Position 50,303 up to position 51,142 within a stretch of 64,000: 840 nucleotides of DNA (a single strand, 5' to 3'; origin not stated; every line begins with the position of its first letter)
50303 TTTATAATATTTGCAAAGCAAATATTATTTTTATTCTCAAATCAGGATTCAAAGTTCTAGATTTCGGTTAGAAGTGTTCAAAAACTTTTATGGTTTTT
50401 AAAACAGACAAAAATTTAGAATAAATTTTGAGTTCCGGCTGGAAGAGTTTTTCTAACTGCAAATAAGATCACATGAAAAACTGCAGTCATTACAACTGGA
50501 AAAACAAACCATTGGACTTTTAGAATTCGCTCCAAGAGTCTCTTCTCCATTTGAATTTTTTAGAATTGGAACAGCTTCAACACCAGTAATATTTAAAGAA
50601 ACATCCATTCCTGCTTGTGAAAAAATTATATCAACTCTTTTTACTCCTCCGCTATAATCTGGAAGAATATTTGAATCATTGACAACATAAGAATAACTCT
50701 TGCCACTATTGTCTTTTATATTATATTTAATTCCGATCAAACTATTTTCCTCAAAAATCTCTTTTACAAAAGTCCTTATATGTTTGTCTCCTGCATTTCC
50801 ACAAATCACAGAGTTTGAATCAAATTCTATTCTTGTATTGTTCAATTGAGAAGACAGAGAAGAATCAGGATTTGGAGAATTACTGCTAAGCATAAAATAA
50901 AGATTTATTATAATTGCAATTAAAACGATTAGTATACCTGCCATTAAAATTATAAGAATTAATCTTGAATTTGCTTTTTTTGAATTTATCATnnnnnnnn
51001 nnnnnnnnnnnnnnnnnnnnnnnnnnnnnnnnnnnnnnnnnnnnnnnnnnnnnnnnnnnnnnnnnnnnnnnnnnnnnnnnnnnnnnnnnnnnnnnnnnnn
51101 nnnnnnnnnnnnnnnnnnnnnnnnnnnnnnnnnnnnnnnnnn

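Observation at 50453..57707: Tandemly duplicated two-gene cassette: variable-head Cys-rich discoidin surface protein plus a small membrane protein with a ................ tail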

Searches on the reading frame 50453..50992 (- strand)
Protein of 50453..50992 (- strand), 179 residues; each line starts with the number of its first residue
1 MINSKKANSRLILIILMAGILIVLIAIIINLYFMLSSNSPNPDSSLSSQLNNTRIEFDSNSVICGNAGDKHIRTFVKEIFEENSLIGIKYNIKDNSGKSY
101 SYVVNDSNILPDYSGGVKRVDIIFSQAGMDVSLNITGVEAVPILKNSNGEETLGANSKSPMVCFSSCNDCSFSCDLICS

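Call 7: search_protein_families(library=pfam, proteins=[window:50453-50992:-], max_evalue=0.1)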
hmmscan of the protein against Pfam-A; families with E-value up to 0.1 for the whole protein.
window:50453-50992:- (179 aa): 2 families
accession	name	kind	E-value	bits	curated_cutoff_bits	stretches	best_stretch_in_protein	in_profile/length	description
PF07790.16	Pilin_N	-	0.015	16.6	25.2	1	9-56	4-55/78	Archaeal Type IV pilin, N-terminal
PF10717.14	ODV-E18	-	0.071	13.4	28.1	0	16-57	27-65/87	Occlusion-derived virus envelope protein ODV-E18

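Call 8: search_protein_families(library=ncbifam, proteins=[window:50453-50992:-], max_evalue=0.1)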
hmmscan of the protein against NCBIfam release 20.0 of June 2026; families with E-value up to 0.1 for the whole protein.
window:50453-50992:- (179 aa): 4 families
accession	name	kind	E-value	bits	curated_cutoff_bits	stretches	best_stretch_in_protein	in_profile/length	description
NF042931.1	SAG1386_EF1546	equivalog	0.0044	17.1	80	1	5-52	24-69/158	SAG1386/EF1546 family surface-associated protein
NF004285.1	PRK05696.1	equivalog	0.0097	15.7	179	1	5-46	14-53/171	flagellar basal body-associated protein FliL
NF006283.1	PRK08455.1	equivalog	0.013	15.2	187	1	5-53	12-59/182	flagellar basal body-associated protein FliL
NF007765.0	PRK10447.1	equivalog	0.028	14.2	353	1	13-66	135-187/219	FtsH protease modulator YccA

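Call 9: find_homologous_proteins(query=window:50453-50992:-, max_evalue=0.01)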
Query window:50453-50992:- (179 aa): 3 proteins with E <= 0.01 among 86 candidates.
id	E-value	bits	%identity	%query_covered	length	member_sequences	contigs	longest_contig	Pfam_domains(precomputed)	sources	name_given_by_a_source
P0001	4.8e-108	376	100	100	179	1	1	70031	-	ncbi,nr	ncbi:Uncharacterised protein [uncultured archaeon]|nr:Uncharacterised protein [uncultured archaeon]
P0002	3.0e-47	178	46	100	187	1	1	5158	-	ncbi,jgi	jgi:hypothetical protein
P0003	6.7e-45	171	54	100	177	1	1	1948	-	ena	-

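Call 12: find_encoding_contigs(protein=P0003, flank=10000)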
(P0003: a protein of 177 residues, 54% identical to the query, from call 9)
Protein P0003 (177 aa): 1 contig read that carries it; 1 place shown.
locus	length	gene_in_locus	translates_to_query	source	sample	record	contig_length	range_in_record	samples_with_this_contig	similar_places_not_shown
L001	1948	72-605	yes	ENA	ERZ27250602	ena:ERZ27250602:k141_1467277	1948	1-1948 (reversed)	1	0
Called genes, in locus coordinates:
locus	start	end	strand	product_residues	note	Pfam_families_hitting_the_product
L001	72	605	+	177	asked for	-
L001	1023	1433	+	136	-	-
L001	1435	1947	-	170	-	?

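Call 13: find_encoding_contigs(protein=P0002, flank=10000)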
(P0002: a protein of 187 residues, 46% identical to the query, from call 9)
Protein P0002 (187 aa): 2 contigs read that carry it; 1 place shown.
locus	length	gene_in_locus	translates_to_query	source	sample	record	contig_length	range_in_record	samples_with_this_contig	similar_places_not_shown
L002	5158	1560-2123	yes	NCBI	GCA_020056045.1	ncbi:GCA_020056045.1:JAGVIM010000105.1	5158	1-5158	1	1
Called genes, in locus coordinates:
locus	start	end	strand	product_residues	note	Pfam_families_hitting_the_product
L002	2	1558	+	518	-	?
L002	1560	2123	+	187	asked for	-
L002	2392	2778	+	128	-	-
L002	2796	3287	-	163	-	PF00334:NDK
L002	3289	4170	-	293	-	PF01015:Ribosomal_S3Ae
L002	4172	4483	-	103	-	-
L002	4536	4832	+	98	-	-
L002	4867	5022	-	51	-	-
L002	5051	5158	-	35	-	?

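Call 38: find_related_loci(query=A2, collection=genome_contigs, flank=10000)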
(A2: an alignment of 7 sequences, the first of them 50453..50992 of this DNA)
Query A2 (179 aa) in genome_contigs; peptide patterns used: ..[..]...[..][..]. (x = any residue, [..] = any of these).
18 stretches matched a pattern; 1 encode a relative of the query (tblastn E <= 1e-3); 1 distinct loci.
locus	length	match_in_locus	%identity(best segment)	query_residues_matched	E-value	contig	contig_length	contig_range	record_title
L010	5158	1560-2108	46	1-179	8e-56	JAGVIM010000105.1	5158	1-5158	MAG: Nanoarchaeota archaeon isolate DeMMO1_8 c_000000005693, whole genome shotgun sequence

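Call 39: predict_structure(alignment_id=A1)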
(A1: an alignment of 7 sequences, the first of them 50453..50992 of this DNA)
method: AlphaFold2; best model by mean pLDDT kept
length: 179 residues; sequences in the alignment: 7
mean_pLDDT: 80.9   pTM: 0.65
mean pLDDT of the five models: 80.9, 80.9, 79.6, 77.4, 76.6
residues with pLDDT >= 90: 79; 70-90: 63; 50-70: 19; < 50: 18
segments of 3 or more residues with pLDDT < 50: 1-4, 37-50
pLDDT, mean of each block of 10 residues (from residue 1): 53 86 89 58 38 82 89 88 83 96 88 80 93 94 87 90 86 75
secondary structure, 60 per line:
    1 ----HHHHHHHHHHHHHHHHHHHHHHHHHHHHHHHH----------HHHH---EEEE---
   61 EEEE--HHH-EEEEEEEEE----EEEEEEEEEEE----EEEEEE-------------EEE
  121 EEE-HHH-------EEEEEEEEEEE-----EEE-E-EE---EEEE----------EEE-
elements in order: H5-36 H47-50 E54-57 E61-64 E71-79 E84-94 E99-104 E118-123 E135-145 E151-153 E162-165 E176-178
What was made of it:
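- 50453..50992 (-): small2: 179-aa signal-anchored β-sandwich protein ending in the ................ tail. Its start overlaps the big2 stop (ATGA). The AF2 model has pLDDT 80.9: helix 5-36, disordered 37-50, β-sandwich 54-165 (call 39).
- On Archaeal type IV pilin-like proteins (class III signal peptide; Pfam Pilin_N PF07790), considered for the small protein: A disordered linker of about 14 residues lies between the helix and the β-sandwich (call 39).
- AF2 gives pLDDT 80.9, with a TM helix, a linker and a β-sandwich (call 39). It lies at the end of a β-sandwich on a flexible membrane tether (call 39). A disordered linker of about 14 residues separates the helix from the β-sandwich, unlike pilins (call 39).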

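Call 41: fold_search(model_id=the predicted structure, library=pdb)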
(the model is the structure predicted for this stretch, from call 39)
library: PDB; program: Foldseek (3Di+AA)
matches with E <= 10: 1995; with E <= 0.001: 1
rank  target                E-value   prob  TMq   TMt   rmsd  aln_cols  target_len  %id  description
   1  7u1s_A                8.9e-04  1.00  0.33  0.19  14.0       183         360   14  Cryo-EM structure of the pancreatic ATP-sensitive potassium channel bound to ATP and repaglinide with SUR1-out conform (released 2022-08-31)
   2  5ykf_A                1.1e-03  1.00  0.33  0.20  14.8       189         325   14  Structure of pancreatic ATP-sensitive potassium channel bound with glibenclamide and ATPgammaS (3D class1 at 4.33A) (released 2018-04-18)
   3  8ee2_H                1.2e-03  1.00  0.34  0.47   6.0       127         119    9  Crystal Structure of Nanobody VHH219 Bound to Its Antigen PA14 Cif (released 2023-09-13)
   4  8ee2_D                1.4e-03  1.00  0.35  0.47   6.1       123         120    7  Crystal Structure of Nanobody VHH219 Bound to Its Antigen PA14 Cif (released 2023-09-13)
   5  7u7m_B                1.8e-03  1.00  0.34  0.21  14.0       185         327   13  Cryo-EM structure of the pancreatic ATP-sensitive potassium channel in the presence of carbamazepine and ATP with Kir6 (released 2022-08-31)
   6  7tys_B                1.8e-03  1.00  0.34  0.20  14.0       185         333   13  Cryo-EM structure of the pancreatic ATP-sensitive potassium channel bound to ATP and repaglinide with Kir6.2-CTD in th (released 2022-08-31)
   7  7u7m_C                2.0e-03  1.00  0.32  0.20  14.0       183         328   14  Cryo-EM structure of the pancreatic ATP-sensitive potassium channel in the presence of carbamazepine and ATP with Kir6 (released 2022-08-31)
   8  7tys_C                2.0e-03  1.00  0.32  0.19  14.0       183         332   14  Cryo-EM structure of the pancreatic ATP-sensitive potassium channel bound to ATP and repaglinide with Kir6.2-CTD in th (released 2022-08-31)
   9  7u24_A                2.2e-03  1.00  0.31  0.17  14.1       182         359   13  Cryo-EM structure of the pancreatic ATP-sensitive potassium channel bound to ATP and glibenclamide with Kir6.2-CTD in  (released 2022-08-31)
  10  4pir_F                2.5e-03  1.00  0.33  0.45   7.1       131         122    5  X-ray structure of the mouse serotonin 5-HT3 receptor (released 2014-08-06)
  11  8sit_M                2.5e-03  1.00  0.32  0.26   6.9       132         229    6  Crystal structure of SARS-CoV-2 spike receptor-binding domain in complex with broadly neutralizing antibody CC84.24 Fa (released 2024-03-13)
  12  7mit_A                2.7e-03  1.00  0.35  0.20  15.0       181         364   12  Vascular KATP channel: Kir6.1 SUR2B propeller-like conformation 1 (released 2021-10-13)
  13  7u1e_B                2.7e-03  1.00  0.33  0.20  14.3       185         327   14  CryoEM structure of the pancreatic ATP-sensitive potassium channel bound to ATP with Kir6.2-CTD in the down conformati (released 2022-08-31)
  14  7tyt_B                2.8e-03  1.00  0.34  0.21  14.2       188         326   14  Cryo-EM structure of the pancreatic ATP-sensitive potassium channel bound to ATP and repaglinide with Kir6.2-CTD in th (released 2022-08-31)
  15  9mh8_A                2.8e-03  0.99  0.30  0.19  13.0       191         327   14  CryoEM structure of G protein-gated inwardly rectifying potassium channel GIRK2 R92F (State 2) (released 2025-12-10)
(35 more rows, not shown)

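Call 50: find_related_loci(query=A2, collection=metagenome_contigs, flank=10000)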
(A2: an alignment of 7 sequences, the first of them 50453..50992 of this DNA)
Query A2 (179 aa) in metagenome_contigs; peptide patterns used: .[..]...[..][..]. (x = any residue, [..] = any of these).
148 stretches matched a pattern; 3 encode a relative of the query (tblastn E <= 1e-3); 3 distinct loci.
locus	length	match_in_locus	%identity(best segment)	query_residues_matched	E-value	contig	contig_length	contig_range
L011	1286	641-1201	45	1-178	7e-54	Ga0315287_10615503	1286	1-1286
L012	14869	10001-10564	42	1-178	2e-44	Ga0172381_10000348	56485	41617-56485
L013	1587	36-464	54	30-179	8e-45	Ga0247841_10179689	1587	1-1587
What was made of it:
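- Tried and rejected: The genome collection has 1 species among 185,579 (call 38), and the metagenome collection has 3 loci (call 50).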

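Call 51: find_related_loci(query=A2, collection=viral_contigs, flank=10000)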
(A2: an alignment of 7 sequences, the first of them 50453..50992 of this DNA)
Query A2 (179 aa) in viral_contigs; peptide patterns used: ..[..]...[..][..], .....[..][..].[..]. (x = any residue, [..] = any of these).
38 stretches matched a pattern, but none encodes a relative of the query by tblastn (E <= 1e-3).
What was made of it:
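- No relatives were found on viral contigs (call 51).
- Tried and rejected: Viral contigs hold no relative of the small protein (call 51).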

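Call 82: search_protein_families(library=pfam, alignment_id=A2, max_evalue=1)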
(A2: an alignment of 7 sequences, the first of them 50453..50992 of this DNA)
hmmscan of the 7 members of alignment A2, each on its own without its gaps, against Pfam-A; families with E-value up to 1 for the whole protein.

A. member 1, window:50453-50992:- (179 aa): 2 families
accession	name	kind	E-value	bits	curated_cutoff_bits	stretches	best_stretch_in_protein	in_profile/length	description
PF07790.16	Pilin_N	-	0.015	16.6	25.2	1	9-56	4-55/78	Archaeal Type IV pilin, N-terminal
PF10717.14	ODV-E18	-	0.071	13.4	28.1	1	16-57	27-65/87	Occlusion-derived virus envelope protein ODV-E18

B. families by the number of members that match (of 7 scanned): 12 families
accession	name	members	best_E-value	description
PF06024.17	Orf78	2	0.009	Orf78 (ac78)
PF07790.16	Pilin_N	2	0.015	Archaeal Type IV pilin, N-terminal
PF13800.11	Sigma_reg_N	2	0.057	Sigma factor regulator N-terminal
PF10717.14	ODV-E18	2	0.071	Occlusion-derived virus envelope protein ODV-E18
PF12173.13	BacteriocIIc_cy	1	0.0041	Bacteriocin class IIc cyclic gassericin A-like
PF23147.2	GDH2_N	1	0.036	NAD-dependent glutamate dehydrogenase, N-terminal domain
PF14221.11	DUF4330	1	0.043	Domain of unknown function (DUF4330)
PF15183.11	MRAP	1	0.054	Melanocortin-2 receptor accessory protein family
PF22877.3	RRM_Thc1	1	0.06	Thc1, RRM domain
PF00398.26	RrnaAD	1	0.09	Ribosomal RNA adenine dimethylase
PF12911.12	OppC_N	1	0.21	N-terminal TM domain of oligopeptide transport permease C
PF10144.15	SMP_2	1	0.32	Bacterial virulence factor haemolysin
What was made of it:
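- On Archaeal type IV pilin-like proteins (class III signal peptide; Pfam Pilin_N PF07790), considered for the small protein: 16.6 bits, E 0.015, in 2 of 7 members (calls 7, 82).
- There is a weak Pilin_N hit, E 0.015 (calls 7, 82). The Pilin_N score of 16.6 bits is below the 25.2 cut-off, and only 2 of 7 members hit (call 82).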

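Call 87: list_cluster_members(proteins=[P0001, P0009, P0002])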
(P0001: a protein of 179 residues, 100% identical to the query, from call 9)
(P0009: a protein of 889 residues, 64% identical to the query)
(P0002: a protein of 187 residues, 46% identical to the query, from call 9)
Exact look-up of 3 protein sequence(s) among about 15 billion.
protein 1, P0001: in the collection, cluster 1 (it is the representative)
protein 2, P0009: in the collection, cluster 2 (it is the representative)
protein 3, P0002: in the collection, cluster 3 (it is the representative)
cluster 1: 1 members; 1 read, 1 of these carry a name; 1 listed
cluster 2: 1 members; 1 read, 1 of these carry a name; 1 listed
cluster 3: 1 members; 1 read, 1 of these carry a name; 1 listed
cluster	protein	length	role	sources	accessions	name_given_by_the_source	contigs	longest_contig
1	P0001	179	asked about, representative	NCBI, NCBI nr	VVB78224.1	Uncharacterised protein [uncultured archaeon]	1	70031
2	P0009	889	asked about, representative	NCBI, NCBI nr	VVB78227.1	Uncharacterised protein [uncultured archaeon]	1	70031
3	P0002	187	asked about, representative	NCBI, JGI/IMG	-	hypothetical protein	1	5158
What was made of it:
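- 50453..50992 (-): NCBI record VVB78224.1 (call 87).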

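Call 90: search_solved_structures(query=A2, max_evalue=10)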
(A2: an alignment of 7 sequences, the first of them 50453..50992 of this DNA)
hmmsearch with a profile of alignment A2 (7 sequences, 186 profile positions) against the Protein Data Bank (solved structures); distinct sequences matched with E-value up to 10: 3.
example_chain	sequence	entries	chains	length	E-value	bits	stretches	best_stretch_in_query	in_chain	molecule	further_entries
5zzk_A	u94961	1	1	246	0.19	14.5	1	5-55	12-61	Monofunctional glycosyltransferase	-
3vmq_A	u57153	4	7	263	0.21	14.4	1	5-55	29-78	Monofunctional glycosyltransferase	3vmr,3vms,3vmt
4d3l_A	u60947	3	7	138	0.27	14.1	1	113-163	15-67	CARBOHYDRATE BINDING MODULE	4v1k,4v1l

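Call 91: fold_search(model_id=the predicted structure, library=viral)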
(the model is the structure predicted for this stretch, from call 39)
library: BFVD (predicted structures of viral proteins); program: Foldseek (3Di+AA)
matches with E <= 10: 986; with E <= 0.001: 2
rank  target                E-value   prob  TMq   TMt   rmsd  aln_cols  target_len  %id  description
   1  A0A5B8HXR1            4.4e-04  1.00  0.40  0.30  11.7       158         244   16  Uncharacterized protein [Mimiviridae sp. ChoanoV1]
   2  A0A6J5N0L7            4.6e-04  1.00  0.36  0.42   9.2       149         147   14  Uncharacterized protein [uncultured Caudovirales phage]
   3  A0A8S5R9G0            1.6e-03  1.00  0.33  0.24  24.4       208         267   10  Uncharacterized protein [virus sp. ctpeS3]
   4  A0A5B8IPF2            2.0e-03  1.00  0.33  0.23  19.2       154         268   10  Uncharacterized protein [Mimiviridae sp. ChoanoV1]
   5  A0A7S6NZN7            2.7e-03  1.00  0.37  0.12  16.7       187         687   12  (no name in the UniProt tables at hand)
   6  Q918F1                3.7e-03  1.00  0.34  0.38  13.7       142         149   15  US3iii protein [Human cytomegalovirus]
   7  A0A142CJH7            4.1e-03  0.98  0.23  0.26  14.6       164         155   12  (no name in the UniProt tables at hand)
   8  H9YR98                5.1e-03  0.99  0.35  0.33  17.9       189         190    8  (no name in the UniProt tables at hand)
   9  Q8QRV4                5.7e-03  0.99  0.33  0.32  15.2       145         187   16  Membrane glycoprotein US3 [Panine betaherpesvirus 2]
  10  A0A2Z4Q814            6.0e-03  0.97  0.26  0.29  15.1       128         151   12  (no name in the UniProt tables at hand)
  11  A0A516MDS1            6.3e-03  0.98  0.29  0.33  13.1       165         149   14  (no name in the UniProt tables at hand)
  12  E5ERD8                8.2e-03  1.00  0.36  0.15  18.3       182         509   14  (no name in the UniProt tables at hand)
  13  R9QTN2                1.2e-02  0.72  0.26  0.25  14.8       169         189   10  Uncharacterized protein [Haloarcula sinaiiensis tailed virus 1]
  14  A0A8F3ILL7            1.4e-02  0.95  0.30  0.34   6.5       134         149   10  (no name in the UniProt tables at hand)
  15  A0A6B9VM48            1.4e-02  0.84  0.23  0.21   9.2       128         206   12  Membrane glycoprotein polyprotein (Fragment) [Dabie bandavirus]
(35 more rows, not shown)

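Call 93: search_protein_families(library=pfam, proteins=[L012:6617-9979:+, L002:2-1555:+], max_evalue=0.05)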
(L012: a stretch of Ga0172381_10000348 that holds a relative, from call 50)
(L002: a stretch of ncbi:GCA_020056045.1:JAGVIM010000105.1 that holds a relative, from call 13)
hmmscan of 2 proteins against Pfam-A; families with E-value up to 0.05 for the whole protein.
L012:6617-9979:+ (1121 aa): 3 families
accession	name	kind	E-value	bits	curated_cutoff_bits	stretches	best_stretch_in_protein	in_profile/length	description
PF22633.2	F5_F8_type_C_2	-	0.001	20.1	27.8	0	665-704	2-42/91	NedA-like, galactose-binding domain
PF00801.26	PKD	-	0.0011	19.4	23.5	1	924-986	14-68/80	PKD domain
PF18911.6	PKD_4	-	0.0012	19.3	27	1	921-976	12-61/85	PKD domain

L002:2-1555:+ (518 aa): 1 family
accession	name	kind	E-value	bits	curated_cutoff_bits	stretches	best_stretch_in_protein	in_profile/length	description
PF00200.28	Disintegrin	-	4.3e-07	31.1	35.1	3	352-424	5-74/75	Disintegrin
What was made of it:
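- On Disintegrin domain (Pfam PF00200) / ADAM-SVMP Da subdomain: No metalloproteinase family hit was found in any of the proteins (calls 7, 93).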
